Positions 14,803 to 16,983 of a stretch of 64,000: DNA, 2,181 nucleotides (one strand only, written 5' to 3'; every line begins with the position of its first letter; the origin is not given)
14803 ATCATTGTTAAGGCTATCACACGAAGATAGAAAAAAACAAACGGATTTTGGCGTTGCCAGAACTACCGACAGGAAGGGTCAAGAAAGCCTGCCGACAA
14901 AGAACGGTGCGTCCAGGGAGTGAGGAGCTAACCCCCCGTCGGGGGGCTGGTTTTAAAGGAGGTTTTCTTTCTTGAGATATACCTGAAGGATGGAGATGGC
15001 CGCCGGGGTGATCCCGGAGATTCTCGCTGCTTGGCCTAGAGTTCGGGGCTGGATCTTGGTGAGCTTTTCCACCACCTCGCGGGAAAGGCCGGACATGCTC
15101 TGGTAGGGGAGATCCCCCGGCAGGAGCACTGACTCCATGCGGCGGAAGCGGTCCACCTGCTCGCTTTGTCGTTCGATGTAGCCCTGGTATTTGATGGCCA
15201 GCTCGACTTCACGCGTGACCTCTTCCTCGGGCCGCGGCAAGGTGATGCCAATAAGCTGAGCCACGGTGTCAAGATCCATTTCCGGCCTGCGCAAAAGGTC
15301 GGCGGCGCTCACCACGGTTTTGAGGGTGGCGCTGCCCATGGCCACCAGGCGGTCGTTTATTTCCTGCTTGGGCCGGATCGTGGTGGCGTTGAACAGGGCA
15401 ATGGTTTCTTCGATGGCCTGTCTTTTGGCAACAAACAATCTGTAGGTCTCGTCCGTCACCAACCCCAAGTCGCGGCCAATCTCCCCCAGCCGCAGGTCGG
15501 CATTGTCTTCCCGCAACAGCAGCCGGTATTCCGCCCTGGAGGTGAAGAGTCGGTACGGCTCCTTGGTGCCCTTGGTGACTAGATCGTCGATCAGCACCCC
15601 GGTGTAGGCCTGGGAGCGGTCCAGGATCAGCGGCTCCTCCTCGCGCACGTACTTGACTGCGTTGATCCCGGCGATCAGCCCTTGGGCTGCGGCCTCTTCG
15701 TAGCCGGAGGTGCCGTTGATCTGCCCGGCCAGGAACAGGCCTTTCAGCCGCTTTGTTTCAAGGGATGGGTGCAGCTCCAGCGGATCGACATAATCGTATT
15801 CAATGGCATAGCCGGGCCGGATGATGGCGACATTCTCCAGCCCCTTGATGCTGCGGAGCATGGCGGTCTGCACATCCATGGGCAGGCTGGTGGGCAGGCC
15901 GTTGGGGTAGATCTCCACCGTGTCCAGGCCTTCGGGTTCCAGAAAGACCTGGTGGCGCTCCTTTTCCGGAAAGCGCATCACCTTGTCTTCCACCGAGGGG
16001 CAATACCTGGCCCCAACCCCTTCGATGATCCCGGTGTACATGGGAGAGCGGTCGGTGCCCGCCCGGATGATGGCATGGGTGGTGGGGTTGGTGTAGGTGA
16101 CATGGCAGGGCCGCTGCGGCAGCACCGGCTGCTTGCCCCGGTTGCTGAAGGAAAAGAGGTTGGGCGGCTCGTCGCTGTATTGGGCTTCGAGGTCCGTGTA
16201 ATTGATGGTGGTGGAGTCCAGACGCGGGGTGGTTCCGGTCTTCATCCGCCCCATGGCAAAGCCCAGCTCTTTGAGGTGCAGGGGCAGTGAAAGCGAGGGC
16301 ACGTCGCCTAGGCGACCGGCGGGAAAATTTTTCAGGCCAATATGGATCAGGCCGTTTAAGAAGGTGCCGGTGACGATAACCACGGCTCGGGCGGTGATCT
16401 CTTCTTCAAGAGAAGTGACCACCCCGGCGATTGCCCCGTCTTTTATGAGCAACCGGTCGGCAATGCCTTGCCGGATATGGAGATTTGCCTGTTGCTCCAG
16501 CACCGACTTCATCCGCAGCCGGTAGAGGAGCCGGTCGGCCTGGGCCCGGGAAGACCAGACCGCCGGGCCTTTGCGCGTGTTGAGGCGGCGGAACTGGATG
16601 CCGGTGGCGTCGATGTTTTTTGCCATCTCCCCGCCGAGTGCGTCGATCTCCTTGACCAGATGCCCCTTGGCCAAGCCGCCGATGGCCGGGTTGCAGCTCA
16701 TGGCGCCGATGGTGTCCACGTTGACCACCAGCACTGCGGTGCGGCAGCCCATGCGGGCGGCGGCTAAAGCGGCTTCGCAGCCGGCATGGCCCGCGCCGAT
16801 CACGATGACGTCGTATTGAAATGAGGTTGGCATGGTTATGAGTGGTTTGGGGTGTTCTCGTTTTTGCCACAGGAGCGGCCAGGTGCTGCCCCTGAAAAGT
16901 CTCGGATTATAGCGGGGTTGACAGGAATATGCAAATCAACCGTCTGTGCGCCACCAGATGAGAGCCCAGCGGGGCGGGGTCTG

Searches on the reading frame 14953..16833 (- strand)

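Call 46: search_protein_families(library=pfam, proteins=[window:14953-16833:-], max_evalue=0.001)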
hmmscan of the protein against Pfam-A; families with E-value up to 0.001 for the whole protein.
window:14953-16833:- (626 aa): 8 families
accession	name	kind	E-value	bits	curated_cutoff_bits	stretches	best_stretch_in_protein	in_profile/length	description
PF01134.28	GIDA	-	3.8e-163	543.5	22.1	1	8-399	1-390/391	Glucose inhibited division protein A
PF13932.14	SAM_GIDA_C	-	8.1e-25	86.8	27.1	1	561-616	1-56/57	tRNA modifying enzyme MnmG/GidA C-terminal helical bundle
PF21680.2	GIDA_C_1st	-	7.5e-23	81.5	24.7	1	461-556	1-95/96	tRNA modifying enzyme MnmG/GidA C-terminal helical domain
PF12831.13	FAD_oxidored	-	1.7e-08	34.6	27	1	8-157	1-144/416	FAD dependent oxidoreductase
PF07992.20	Pyr_redox_2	-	1.3e-05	25.3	26.1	1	7-156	1-108/291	Pyridine nucleotide-disulphide oxidoreductase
PF00890.30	FAD_binding_2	-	3e-05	23.9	20.4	0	8-35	1-28/414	FAD binding domain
PF00070.33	Pyr_redox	-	0.00017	22.4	22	1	9-75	2-67/82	Pyridine nucleotide-disulphide oxidoreductase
PF01262.27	AlaDh_PNT_C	-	0.00066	19.6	23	0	8-41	30-63/214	Alanine dehydrogenase/PNT, C-terminal domain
